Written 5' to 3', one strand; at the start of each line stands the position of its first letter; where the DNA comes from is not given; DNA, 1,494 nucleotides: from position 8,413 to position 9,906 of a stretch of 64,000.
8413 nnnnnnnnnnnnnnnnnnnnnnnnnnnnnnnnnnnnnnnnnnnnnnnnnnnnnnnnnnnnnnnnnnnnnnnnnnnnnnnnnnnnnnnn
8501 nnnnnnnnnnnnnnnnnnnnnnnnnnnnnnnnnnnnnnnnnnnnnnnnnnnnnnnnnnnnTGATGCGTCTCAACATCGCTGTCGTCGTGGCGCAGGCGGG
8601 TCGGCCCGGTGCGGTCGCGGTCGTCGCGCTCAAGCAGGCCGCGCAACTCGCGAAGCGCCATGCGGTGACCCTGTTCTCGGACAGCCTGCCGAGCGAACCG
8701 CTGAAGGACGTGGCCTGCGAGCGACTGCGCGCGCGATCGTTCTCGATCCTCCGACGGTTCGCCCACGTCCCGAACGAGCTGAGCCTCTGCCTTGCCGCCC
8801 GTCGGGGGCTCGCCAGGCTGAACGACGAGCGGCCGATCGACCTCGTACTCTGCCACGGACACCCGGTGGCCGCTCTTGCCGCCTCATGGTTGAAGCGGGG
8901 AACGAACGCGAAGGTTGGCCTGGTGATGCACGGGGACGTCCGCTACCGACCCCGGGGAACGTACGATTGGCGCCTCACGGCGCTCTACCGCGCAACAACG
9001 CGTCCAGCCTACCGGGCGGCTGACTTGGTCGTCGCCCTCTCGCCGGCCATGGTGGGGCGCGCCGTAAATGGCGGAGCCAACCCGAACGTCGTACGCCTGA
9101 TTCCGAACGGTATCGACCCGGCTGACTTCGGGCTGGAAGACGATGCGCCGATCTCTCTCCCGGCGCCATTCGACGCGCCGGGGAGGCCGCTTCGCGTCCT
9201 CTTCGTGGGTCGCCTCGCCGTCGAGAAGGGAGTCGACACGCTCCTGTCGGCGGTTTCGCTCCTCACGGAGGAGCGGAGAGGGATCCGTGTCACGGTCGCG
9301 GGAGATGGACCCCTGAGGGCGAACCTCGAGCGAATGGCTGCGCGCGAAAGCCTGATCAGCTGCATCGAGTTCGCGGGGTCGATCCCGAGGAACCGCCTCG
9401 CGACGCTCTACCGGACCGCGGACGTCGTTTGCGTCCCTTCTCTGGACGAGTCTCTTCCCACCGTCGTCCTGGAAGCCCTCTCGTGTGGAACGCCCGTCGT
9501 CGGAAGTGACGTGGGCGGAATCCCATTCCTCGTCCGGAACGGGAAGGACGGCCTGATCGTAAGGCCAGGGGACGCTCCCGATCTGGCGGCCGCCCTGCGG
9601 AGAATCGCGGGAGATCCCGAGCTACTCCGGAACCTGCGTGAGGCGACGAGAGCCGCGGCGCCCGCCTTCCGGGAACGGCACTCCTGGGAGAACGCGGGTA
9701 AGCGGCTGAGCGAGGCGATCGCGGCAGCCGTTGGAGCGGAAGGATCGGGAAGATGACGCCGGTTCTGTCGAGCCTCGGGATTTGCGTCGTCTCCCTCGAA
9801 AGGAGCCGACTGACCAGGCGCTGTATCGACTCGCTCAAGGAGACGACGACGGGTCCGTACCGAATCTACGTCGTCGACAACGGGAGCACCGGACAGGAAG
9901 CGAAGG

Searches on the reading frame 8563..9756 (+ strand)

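Call 51: search_protein_families(library=pfam, max_evalue=0.0001, proteins=[window:8563-9756:+])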
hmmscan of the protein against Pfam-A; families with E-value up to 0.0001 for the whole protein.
window:8563-9756:+ (397 aa): 6 families
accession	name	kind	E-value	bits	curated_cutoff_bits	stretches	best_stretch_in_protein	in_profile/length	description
PF00534.26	Glycos_transf_1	-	4.9e-40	137.3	26.4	1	205-363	11-170/172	Glycosyl transferases group 1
PF13692.12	Glyco_trans_1_4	-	2.4e-37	128.8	27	1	211-350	3-141/142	Glycosyl transferases group 1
PF13439.12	Glyco_transf_4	-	9.6e-20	71.7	28.5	1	18-187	4-169/170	Glycosyltransferase Family 4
PF20706.3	GT4-conflict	-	1.3e-17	64.4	26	1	86-382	76-385/385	Family 4 Glycosyltransferase in conflict systems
PF13579.12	Glyco_trans_4_4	-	2.7e-14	54.2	29.7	1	16-183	1-158/158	Glycosyl transferase 4-like domain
PF13524.12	Glyco_trans_1_2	-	3.5e-09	37.2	25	1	236-377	10-137/144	Glycosyl transferase-like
